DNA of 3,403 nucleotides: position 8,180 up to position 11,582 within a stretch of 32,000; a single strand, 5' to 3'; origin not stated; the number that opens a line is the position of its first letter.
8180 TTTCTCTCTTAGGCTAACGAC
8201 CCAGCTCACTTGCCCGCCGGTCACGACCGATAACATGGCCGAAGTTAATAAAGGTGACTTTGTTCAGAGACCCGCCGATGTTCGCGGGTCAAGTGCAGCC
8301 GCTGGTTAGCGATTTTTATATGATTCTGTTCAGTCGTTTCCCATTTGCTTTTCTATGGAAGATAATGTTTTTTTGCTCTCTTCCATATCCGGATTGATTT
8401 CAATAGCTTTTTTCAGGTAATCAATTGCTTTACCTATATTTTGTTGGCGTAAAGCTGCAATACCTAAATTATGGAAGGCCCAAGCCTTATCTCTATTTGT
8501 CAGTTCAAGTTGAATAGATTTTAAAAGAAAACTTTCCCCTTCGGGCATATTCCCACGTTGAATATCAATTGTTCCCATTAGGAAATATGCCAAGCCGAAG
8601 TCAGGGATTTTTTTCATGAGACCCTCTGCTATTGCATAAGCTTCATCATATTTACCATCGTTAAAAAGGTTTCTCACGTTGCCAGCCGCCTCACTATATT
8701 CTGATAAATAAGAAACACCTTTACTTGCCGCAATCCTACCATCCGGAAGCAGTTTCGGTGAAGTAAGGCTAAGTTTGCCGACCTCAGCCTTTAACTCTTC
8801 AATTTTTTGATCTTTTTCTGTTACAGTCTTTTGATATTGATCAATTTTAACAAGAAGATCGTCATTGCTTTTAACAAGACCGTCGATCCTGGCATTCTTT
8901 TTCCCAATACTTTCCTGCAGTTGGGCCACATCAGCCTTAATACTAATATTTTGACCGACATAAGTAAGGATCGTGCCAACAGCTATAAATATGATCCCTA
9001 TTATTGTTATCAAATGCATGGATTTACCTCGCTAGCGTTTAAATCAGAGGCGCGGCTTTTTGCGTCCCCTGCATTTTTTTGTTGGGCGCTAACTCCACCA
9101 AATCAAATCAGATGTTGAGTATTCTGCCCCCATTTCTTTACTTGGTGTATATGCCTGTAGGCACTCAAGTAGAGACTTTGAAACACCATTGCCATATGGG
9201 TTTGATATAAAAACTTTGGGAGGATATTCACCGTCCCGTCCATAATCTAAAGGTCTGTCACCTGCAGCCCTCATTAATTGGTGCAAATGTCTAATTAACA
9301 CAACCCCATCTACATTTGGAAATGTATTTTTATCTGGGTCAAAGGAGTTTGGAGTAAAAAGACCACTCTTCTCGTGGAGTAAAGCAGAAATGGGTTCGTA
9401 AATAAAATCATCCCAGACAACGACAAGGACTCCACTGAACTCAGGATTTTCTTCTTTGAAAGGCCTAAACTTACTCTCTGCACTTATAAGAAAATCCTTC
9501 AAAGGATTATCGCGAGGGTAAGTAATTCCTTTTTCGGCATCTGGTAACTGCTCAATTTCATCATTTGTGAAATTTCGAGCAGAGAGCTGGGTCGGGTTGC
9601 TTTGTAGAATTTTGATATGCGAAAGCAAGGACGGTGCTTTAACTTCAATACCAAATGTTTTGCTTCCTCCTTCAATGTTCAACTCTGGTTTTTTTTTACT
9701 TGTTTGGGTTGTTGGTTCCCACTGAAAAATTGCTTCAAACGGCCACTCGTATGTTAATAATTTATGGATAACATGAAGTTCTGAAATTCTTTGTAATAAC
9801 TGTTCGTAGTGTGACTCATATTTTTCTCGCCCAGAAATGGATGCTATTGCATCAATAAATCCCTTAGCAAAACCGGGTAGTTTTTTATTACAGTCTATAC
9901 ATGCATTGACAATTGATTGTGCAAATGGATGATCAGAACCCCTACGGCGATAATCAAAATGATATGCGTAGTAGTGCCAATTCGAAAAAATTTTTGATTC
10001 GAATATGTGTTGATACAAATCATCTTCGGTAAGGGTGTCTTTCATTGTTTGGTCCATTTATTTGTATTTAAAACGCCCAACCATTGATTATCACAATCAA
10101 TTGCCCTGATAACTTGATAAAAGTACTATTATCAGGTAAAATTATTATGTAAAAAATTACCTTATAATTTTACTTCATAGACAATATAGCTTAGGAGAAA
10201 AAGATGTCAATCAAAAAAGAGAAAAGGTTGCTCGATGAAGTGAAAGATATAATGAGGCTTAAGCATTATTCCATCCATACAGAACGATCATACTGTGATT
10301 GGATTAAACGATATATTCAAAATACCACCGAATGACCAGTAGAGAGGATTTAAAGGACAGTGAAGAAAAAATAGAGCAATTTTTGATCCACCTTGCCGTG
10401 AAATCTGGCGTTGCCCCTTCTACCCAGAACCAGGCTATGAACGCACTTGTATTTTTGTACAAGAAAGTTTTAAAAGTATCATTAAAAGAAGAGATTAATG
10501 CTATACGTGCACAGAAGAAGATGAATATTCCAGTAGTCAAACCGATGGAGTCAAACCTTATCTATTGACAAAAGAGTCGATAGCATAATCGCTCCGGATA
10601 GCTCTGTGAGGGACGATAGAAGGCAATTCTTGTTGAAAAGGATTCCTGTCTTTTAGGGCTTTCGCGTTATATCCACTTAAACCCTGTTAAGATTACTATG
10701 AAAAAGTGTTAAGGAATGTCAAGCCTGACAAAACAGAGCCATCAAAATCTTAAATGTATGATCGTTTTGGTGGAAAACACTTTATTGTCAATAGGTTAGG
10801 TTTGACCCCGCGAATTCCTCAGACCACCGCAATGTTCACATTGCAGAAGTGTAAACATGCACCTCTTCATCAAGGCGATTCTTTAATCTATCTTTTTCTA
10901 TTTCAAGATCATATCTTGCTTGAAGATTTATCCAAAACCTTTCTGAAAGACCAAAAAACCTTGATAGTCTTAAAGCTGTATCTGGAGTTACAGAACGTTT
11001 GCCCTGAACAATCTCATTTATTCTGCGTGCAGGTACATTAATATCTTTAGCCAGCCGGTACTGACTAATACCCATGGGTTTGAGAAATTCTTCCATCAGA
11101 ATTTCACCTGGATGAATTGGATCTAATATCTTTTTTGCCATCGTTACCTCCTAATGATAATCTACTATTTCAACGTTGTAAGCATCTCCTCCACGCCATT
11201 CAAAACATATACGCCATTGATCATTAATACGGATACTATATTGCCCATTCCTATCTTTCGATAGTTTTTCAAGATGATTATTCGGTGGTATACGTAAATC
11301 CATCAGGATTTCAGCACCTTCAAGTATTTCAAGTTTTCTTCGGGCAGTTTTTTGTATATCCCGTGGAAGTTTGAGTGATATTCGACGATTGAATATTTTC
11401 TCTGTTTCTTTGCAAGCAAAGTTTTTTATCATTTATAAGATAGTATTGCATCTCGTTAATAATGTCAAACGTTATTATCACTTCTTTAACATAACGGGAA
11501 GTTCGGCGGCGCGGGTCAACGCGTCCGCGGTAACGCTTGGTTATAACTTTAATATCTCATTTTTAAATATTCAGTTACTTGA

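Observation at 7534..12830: Degenerate chromosomal integron: five minus-strand cassettes with attC-like sites and two truncated, divergent IntI fragments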

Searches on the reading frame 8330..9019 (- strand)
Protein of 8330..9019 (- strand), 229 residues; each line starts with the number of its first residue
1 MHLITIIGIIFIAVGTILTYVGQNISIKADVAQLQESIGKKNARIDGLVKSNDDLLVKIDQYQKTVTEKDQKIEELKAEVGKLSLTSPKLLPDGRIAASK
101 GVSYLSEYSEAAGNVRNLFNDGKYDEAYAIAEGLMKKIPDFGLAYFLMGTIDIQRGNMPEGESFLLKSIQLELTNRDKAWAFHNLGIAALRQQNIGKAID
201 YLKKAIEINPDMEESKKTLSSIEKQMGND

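Call 6: search_protein_families(library=pfam, max_evalue=0.01, proteins=[window:8330-9019:-])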
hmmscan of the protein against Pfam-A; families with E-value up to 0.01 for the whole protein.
window:8330-9019:- (229 aa): 17 families
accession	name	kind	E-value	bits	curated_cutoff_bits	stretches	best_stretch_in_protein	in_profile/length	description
PF07719.23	TPR_2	-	6.7e-10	38.8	27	1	180-211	2-33/34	Tetratricopeptide repeat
PF00515.34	TPR_1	-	6e-09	35.8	27.8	1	179-211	1-33/34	Tetratricopeptide repeat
PF13424.12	TPR_12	-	7.6e-09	36.1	30.1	1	144-208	5-74/77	Tetratricopeptide repeat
PF14559.12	TPR_19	-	1.5e-07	32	25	1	121-166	4-49/68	Tetratricopeptide repeat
PF13181.12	TPR_8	-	5.1e-07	29.8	25.7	1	181-211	3-33/34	Tetratricopeptide repeat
PF13428.12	TPR_14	-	3.9e-05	24.4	23.5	0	180-212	2-34/44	Tetratricopeptide repeat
PF04977.20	DivIC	-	0.00076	19.7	28.9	0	6-50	1-45/80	Septum formation initiator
PF06103.16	DUF948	-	0.0012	19.4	37.2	0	6-85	5-82/89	Bacterial protein of unknown function (DUF948)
PF22205.1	Csm6_6H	-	0.0016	19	27.6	0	114-149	8-42/93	Csm6 6H domain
PF14853.12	Fis1_TPR_C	-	0.0017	19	25.3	0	185-228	7-50/53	Fis1 C-terminal tetratricopeptide repeat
PF12329.13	TMF_DNA_bd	-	0.0019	18.6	35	1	62-87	3-28/74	TATA element modulatory factor 1 DNA binding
PF13174.12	TPR_6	-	0.0022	19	26.3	0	181-211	2-32/33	Tetratricopeptide repeat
PF13432.12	TPR_16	-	0.0027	18.6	32.7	0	184-211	36-63/65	Tetratricopeptide repeat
PF13374.12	TPR_10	-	0.0027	18.1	27.5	0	179-208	2-31/42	Tetratricopeptide repeat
PF13431.12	TPR_17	-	0.0058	17.3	24.4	0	175-199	9-33/34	Tetratricopeptide repeat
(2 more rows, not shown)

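Call 7: search_protein_families(library=ncbifam, max_evalue=0.01, proteins=[window:8330-9019:-])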
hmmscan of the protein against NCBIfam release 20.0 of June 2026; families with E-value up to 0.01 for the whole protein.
window:8330-9019:- (229 aa): 13 families
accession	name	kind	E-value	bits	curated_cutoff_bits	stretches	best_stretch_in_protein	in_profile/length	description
TIGR02917.1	PEP_TPR_lipo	equivalog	1.8e-08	32.7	312.2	1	120-228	443-548/899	XrtA/PEP-CTERM system TPR-repeat protein PrsT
NF040959.1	MamA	equivalog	9.4e-06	25.2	200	1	121-225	84-185/204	magnetosome protein MamA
TIGR02521.1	type_IV_pilW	equivalog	1e-05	25.2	154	1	176-227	132-183/234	type IV pilus biogenesis/stability protein PilW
NF002725.1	PRK02603.1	equivalog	1.5e-05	25.1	143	1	144-228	37-121/173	photosystem I assembly protein Ycf3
NF047558.1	TPR_END_plus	domain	3.8e-05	23.5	32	1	183-214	3-34/56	TPR end-of-group domain-containing protein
NF033762.1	social_mot_Tgl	equivalog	0.00019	20.9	225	0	176-220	28-72/252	social motility TPR repeat lipoprotein Tgl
NF058541.1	SusR_regulator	equivalog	0.00025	20.4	480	0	114-207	171-269/515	SusR family glycan utilization regulator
NF047507.1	TPR_BatC_Lepto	exception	0.00027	20.5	175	1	119-225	35-142/214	TPR repeat-containing protein BatC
TIGR00540.1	TPR_hemY_coli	hypoth_equivalog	0.00059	18.7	142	1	118-225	271-371/385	heme biosynthesis-associated TPR protein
NF033920.0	C39_PA2778_fam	equivalog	0.004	16.6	150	1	114-210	162-255/255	PA2778 family cysteine peptidase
TIGR01010.1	BexC_CtrB_KpsE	subfamily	0.0079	15.3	437.5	1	15-85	214-285/362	polysaccharide export inner-membrane protein, BexC/CtrB/KpsE family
TIGR02209.1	ftsL_broad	equivalog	0.0087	16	42.45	0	54-84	28-58/85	cell division protein FtsL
NF058618.1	transduce_GlnX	subfamily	0.0099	15.1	250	0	57-133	284-344/413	GlnX family signal transduction membrane protein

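Call 68: search_protein_families(library=padloc, max_evalue=0.01, proteins=[window:8330-9019:-])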
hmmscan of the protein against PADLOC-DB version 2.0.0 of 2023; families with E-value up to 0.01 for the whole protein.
window:8330-9019:- (229 aa): 1 family
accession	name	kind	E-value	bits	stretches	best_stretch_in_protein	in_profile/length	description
PDLC02726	PbeC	-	0.0054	13.2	1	27-84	389-447/637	PbeC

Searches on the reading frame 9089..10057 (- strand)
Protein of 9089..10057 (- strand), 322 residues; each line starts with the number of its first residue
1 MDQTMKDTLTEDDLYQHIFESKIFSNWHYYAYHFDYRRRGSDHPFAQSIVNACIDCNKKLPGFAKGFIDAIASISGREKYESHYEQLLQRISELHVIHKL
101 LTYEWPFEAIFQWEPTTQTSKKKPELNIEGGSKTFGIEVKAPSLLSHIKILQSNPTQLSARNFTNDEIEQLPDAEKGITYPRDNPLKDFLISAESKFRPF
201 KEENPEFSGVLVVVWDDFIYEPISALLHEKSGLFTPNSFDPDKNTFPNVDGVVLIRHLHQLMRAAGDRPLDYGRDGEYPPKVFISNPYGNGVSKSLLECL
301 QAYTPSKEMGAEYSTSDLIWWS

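Call 6: search_protein_families(library=pfam, max_evalue=0.01, proteins=[window:9089-10057:-])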
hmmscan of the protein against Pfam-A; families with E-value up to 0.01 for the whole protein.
window:9089-10057:- (322 aa): 0 families

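Call 7: search_protein_families(library=ncbifam, max_evalue=0.01, proteins=[window:9089-10057:-])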
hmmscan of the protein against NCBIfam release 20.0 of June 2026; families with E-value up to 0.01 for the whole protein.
window:9089-10057:- (322 aa): 0 families

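Call 68: search_protein_families(library=padloc, max_evalue=0.01, proteins=[window:9089-10057:-])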
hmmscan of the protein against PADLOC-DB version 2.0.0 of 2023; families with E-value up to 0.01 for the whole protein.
window:9089-10057:- (322 aa): 0 families

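Call 69: search_solved_structures(query=window:9089-10057:-, max_evalue=1)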
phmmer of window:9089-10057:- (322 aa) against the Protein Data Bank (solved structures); distinct sequences matched with E-value up to 1: 1.
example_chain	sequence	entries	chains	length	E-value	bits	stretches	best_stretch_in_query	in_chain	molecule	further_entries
4yba_A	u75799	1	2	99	0.91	12.2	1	169-212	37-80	Regulatory protein C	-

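Call 70: find_homologous_proteins(query=window:9089-10054:-, max_evalue=0.001)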
Query window:9089-10054:- (321 aa): 214 proteins with E <= 0.001 among 847 candidates; the best 120 are listed.
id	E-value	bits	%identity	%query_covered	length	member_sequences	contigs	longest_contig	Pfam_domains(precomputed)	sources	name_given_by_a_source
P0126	6.9e-221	751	100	100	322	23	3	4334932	-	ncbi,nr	ncbi:hypothetical protein [Candidatus Kuenenia stuttgartiensis]|nr:hypothetical protein [Candidatus 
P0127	1.9e-157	542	72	99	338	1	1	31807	-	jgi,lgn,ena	-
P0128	1.6e-147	509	68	99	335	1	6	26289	-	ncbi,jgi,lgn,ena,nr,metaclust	ncbi:MAG TPA: hypothetical protein DEQ20_10525 [Desulfobulbaceae bacterium]|nr:hypothetical protein 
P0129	7.4e-122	425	58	98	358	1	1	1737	PF17918.7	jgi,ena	-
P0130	1.9e-120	420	57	98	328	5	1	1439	-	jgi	jgi:hypothetical protein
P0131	1.2e-116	408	55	98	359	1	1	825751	-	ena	-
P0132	1.0e-115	405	55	98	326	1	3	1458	-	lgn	-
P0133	1.4e-115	404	56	98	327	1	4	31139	-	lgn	-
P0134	1.0e-112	395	54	98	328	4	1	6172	-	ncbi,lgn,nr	ncbi:MAG: hypothetical protein EWV82_00095 [Microcystis aeruginosa Ma_AC_P_19900807_S299]|nr:MAG: hy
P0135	2.1e-112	394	53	98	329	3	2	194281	-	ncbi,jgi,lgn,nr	ncbi:MAG: hypothetical protein KME19_12670 [Microcoleus vaginatus WJT46-NPBG5]|jgi:hypothetical prot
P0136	1.3e-111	391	55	98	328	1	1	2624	-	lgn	-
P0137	2.7e-109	384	53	98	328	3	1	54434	-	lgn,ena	-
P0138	5.7e-109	383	53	98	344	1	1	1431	-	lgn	-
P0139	1.1e-108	382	53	96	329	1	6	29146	-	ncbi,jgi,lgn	jgi:hypothetical protein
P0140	2.7e-108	380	53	97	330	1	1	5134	-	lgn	-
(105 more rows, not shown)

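Call 72: find_encoding_contigs(protein=P0127, flank=6000, max_places=2)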
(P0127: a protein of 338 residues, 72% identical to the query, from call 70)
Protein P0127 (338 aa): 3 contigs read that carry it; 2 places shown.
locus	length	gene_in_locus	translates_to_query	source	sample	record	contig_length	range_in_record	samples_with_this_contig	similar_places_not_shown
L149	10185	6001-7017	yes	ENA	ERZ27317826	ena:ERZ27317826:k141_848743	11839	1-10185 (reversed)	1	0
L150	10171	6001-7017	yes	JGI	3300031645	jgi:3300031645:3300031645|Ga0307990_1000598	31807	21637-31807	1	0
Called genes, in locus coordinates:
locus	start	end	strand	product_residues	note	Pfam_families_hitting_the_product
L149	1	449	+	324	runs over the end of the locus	-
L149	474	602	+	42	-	-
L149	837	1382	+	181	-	-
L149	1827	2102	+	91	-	PF00216:Bac_DNA_binding, PF18291:HU-HIG (weak)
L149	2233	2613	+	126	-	PF06803:DUF1232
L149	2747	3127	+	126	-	PF01243:PNPOx_N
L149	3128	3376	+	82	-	-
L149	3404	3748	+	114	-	-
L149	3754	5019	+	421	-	PF00817:IMS, PF11799:IMS_C, PF13438:DUF4113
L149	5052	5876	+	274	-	PF11185:DUF2971 (weak)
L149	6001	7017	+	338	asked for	-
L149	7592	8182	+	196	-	-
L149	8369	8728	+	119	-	-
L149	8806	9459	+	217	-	-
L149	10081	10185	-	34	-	?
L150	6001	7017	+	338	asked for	-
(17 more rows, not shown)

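Call 73: find_encoding_contigs(protein=P0128, flank=6000, max_places=2)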
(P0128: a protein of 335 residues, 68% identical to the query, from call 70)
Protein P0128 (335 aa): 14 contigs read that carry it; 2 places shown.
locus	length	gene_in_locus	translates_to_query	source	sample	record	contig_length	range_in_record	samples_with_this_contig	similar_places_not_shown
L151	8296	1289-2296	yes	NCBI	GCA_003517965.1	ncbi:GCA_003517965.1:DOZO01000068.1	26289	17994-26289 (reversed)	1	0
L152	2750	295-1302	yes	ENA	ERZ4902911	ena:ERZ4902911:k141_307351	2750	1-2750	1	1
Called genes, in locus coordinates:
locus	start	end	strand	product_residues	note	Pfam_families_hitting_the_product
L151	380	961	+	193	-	-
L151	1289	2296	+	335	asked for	-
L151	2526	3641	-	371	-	PF00589:Phage_integrase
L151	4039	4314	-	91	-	-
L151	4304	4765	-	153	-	PF13560:HTH_31 (weak), PF01381:HTH_3 (weak)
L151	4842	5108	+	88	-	PF12728:HTH_17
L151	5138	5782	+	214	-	PF13730:HTH_36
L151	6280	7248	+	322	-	-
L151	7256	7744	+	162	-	-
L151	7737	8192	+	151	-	-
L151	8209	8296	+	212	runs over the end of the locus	-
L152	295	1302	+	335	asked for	-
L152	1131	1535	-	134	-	-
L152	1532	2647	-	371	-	PF00589:Phage_integrase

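Call 83: predict_structure(alignment_id=A8)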
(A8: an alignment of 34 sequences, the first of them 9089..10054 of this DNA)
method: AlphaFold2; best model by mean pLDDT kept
length: 321 residues; sequences in the alignment: 34
mean_pLDDT: 90.5   pTM: 0.90
mean pLDDT of the five models: 90.5, 87.4, 86.5, 85.9, 85.3
residues with pLDDT >= 90: 225; 70-90: 85; 50-70: 7; < 50: 4
segments of 3 or more residues with pLDDT < 50: 1-4
pLDDT, mean of each block of 10 residues (from residue 1): 67 96 88 94 94 97 95 81 92 97 97 91 92 95 90 89 92 91 89 96 96 89 92 91 92 91 77 89 96 96 87 79 67
secondary structure, 60 per line:
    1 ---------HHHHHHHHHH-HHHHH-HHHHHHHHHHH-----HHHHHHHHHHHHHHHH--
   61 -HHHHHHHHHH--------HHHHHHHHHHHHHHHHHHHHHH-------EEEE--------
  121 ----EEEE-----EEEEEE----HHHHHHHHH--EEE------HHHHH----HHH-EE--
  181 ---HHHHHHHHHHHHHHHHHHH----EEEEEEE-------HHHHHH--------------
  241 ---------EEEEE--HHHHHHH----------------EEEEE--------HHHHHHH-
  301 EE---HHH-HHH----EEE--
elements in order: H10-19 H21-25 H27-37 H43-58 H62-71 H80-101 E109-112 E125-128 E134-139 H144-152 E155-157 H164-168 H184-202 E207-213 H221-226 E250-254 H257-263 E280-284 H293-299 E317-319

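Call 86: fold_search(model_id=the predicted structure, library=pdb)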
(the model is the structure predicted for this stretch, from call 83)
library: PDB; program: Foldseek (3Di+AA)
matches with E <= 10: 204; with E <= 0.001: 0
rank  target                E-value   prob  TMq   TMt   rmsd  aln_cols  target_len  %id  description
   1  6ut6_G                9.6e-02  0.23  0.15  0.15  11.3       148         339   10  Cryo-EM structure of the Escherichia coli McrBC complex (released 2020-10-21)
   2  8iby_C                1.1e-01  0.75  0.22  0.10   8.3       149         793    9  Structure of R2 with 5'ORF (released 2023-09-20)
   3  9nl2_A                1.1e-01  0.38  0.23  0.08  11.2       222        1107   12  Structure of R2 retrotransposon protein from Platysternon megacephalum initiating target-primed reverse transcription (released 2025-06-18)
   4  4i1t                  1.8e-01  0.23  0.17  0.29  15.1       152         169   11  Crystal structure of the cap-snatching endonuclease from Pichinde virus (released 2014-02-26)
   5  5liz                  1.8e-01  0.12  0.20  0.12  14.9       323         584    8  The structure of Nt.BspD6I nicking endonuclease with all cysteines mutated by serine residues at 0.19 nm resolution . (released 2017-08-02)
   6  2p14                  1.9e-01  0.30  0.20  0.32  11.9       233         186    8  Crystal structure of small subunit (R.BspD6I2) of the heterodimeric restriction endonuclease R.BspD6I (released 2008-03-11)
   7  9bgk_F                2.0e-01  0.41  0.22  0.07   9.4       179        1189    9  Structure of V.cholera DdmDE (2D:1E) in complex with DNA (released 2024-10-23)
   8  6p4o_D                2.6e-01  0.44  0.16  0.11  10.4       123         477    9  Complex of XPB helicase with Bax1 endonuclease from Sulfurisphaera tokodaii at 3.15 Angstroms resolution (released 2020-06-03)
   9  2wiw_A                2.9e-01  0.14  0.09  0.21  17.3        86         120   21  Crystal structures of Holliday junction resolvases from Archaeoglobus fulgidus bound to DNA substrate (released 2009-05-26)
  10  8gh6_A                3.6e-01  0.16  0.19  0.08  15.5       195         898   11  Bombyx mori R2 retrotransposon initiating target-primed reverse transcription (released 2023-04-05)
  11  9a5m_A                3.6e-01  0.10  0.17  0.13  17.6       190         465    9  Integrative model of YDJA-YDIS by crosslinking MS and deep learning (released 2024-09-18)
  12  6p4o_F                3.8e-01  0.21  0.13  0.09  11.9       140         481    9  Complex of XPB helicase with Bax1 endonuclease from Sulfurisphaera tokodaii at 3.15 Angstroms resolution (released 2020-06-03)
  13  2wiz_B                3.8e-01  0.12  0.09  0.20  17.4        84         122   18  Crystal structures of Holliday junction resolvases from Archaeoglobus fulgidus bound to DNA substrate (released 2009-05-26)
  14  2wiw_B                4.3e-01  0.10  0.08  0.19  17.6        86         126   21  Crystal structures of Holliday junction resolvases from Archaeoglobus fulgidus bound to DNA substrate (released 2009-05-26)
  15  9dou_A                4.5e-01  0.41  0.23  0.09   9.1       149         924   11  Taeniopygia guttata R2 retrotransposon (R2Tg) initiating target-primed reverse transcription (released 2025-05-21)
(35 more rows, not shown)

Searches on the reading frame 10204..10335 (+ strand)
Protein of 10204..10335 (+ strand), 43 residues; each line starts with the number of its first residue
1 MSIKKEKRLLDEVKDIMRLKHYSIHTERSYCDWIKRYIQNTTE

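Call 6: search_protein_families(library=pfam, max_evalue=0.01, proteins=[window:10204-10335:+])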
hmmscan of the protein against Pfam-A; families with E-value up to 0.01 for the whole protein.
window:10204-10335:+ (43 aa): 2 families
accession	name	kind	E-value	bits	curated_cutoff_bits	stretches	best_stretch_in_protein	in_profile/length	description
PF13495.12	Phage_int_SAM_4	-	1.9e-07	31.8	27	1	9-40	1-32/85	Phage integrase, N-terminal SAM-like domain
PF14420.11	Clr5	-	0.0072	16.9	22.3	1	5-36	18-49/54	Clr5 domain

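Call 7: search_protein_families(library=ncbifam, max_evalue=0.01, proteins=[window:10204-10335:+])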
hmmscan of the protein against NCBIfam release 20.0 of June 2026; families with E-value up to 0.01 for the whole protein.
window:10204-10335:+ (43 aa): 2 families
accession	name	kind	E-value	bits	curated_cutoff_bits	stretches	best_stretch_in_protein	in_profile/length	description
TIGR02249.1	integrase_gron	subfamily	1.7e-07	30.9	265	1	9-40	1-32/315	integron integrase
NF011946.0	PRK15417.1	equivalog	0.00023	20.4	435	1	7-39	14-46/337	integron integrase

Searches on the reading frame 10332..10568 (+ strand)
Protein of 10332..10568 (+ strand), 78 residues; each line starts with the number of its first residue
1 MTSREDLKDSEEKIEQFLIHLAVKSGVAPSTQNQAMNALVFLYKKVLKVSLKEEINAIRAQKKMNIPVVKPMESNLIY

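Call 6: search_protein_families(library=pfam, max_evalue=0.01, proteins=[window:10332-10568:+])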
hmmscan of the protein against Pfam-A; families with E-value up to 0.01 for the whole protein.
window:10332-10568:+ (78 aa): 1 family
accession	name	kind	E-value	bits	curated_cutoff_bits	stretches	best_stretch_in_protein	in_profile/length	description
PF13495.12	Phage_int_SAM_4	-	1.3e-11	45.2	27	1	10-52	42-84/85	Phage integrase, N-terminal SAM-like domain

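Call 7: search_protein_families(library=ncbifam, max_evalue=0.01, proteins=[window:10332-10568:+])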
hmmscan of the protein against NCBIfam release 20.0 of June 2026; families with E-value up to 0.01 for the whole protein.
window:10332-10568:+ (78 aa): 2 families
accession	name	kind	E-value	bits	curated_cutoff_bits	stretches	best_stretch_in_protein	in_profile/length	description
TIGR02249.1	integrase_gron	subfamily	6.2e-17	61.9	265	1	10-70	42-102/315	integron integrase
NF011946.0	PRK15417.1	equivalog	7.7e-06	25.3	435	1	12-69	59-116/337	integron integrase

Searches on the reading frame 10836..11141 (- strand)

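Call 6: search_protein_families(library=pfam, max_evalue=0.01, proteins=[window:10836-11141:-])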
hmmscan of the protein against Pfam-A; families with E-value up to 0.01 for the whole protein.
window:10836-11141:- (101 aa): 3 families
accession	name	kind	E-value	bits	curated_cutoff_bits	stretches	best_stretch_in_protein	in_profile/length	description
PF01381.28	HTH_3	-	1.5e-10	41.3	23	1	17-69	2-54/55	Helix-turn-helix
PF13443.12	HTH_26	-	0.00025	21.7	22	1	17-65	3-52/63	Cro/C1-type HTH DNA-binding domain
PF13560.12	HTH_31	-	0.0014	19.3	27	1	24-67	14-58/64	Helix-turn-helix domain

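Call 7: search_protein_families(library=ncbifam, max_evalue=0.01, proteins=[window:10836-11141:-])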
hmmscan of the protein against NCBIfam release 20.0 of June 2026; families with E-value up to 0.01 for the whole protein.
window:10836-11141:- (101 aa): 2 families
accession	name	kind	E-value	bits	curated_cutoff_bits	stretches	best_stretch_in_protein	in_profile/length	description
TIGR02607.1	antidote_HigA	equivalog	1.4e-32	111.3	47.7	1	7-83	3-79/81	HigA family addiction module antitoxin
TIGR03070.1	couple_hipB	subfamily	2.1e-05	24.4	71.65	1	21-65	12-56/58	type II toxin-antitoxin system Y4mF family antitoxin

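Call 68: search_protein_families(library=padloc, max_evalue=0.01, proteins=[window:10836-11141:-])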
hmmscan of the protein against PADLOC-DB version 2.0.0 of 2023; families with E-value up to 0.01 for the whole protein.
window:10836-11141:- (101 aa): 2 families
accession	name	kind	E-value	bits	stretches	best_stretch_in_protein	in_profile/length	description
PDLC02926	HTH_VI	-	0.00078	17.7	1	24-92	14-82/92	-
PDLC04775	PDC-M69A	-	0.0018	16.8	1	17-60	13-56/113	-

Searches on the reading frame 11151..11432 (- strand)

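Call 6: search_protein_families(library=pfam, max_evalue=0.01, proteins=[window:11151-11432:-])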
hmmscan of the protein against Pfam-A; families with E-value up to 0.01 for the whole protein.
window:11151-11432:- (93 aa): 1 family
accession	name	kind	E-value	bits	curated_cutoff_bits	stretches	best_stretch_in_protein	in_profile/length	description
PF05015.19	HigB-like_toxin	-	6.3e-19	68.7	27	1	4-93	2-91/91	RelE-like toxin of type II toxin-antitoxin system HigB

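Call 7: search_protein_families(library=ncbifam, max_evalue=0.01, proteins=[window:11151-11432:-])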
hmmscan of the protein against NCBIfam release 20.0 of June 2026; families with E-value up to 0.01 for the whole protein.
window:11151-11432:- (93 aa): 1 family
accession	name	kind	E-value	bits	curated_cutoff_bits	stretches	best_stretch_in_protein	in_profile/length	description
TIGR02116.1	toxin_Txe_YoeB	equivalog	0.003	17.7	51.8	1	52-79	39-66/80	Txe/YoeB family addiction module toxin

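Call 68: search_protein_families(library=padloc, max_evalue=0.01, proteins=[window:11151-11432:-])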
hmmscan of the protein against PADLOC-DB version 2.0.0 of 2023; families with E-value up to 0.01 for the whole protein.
window:11151-11432:- (93 aa): 0 families
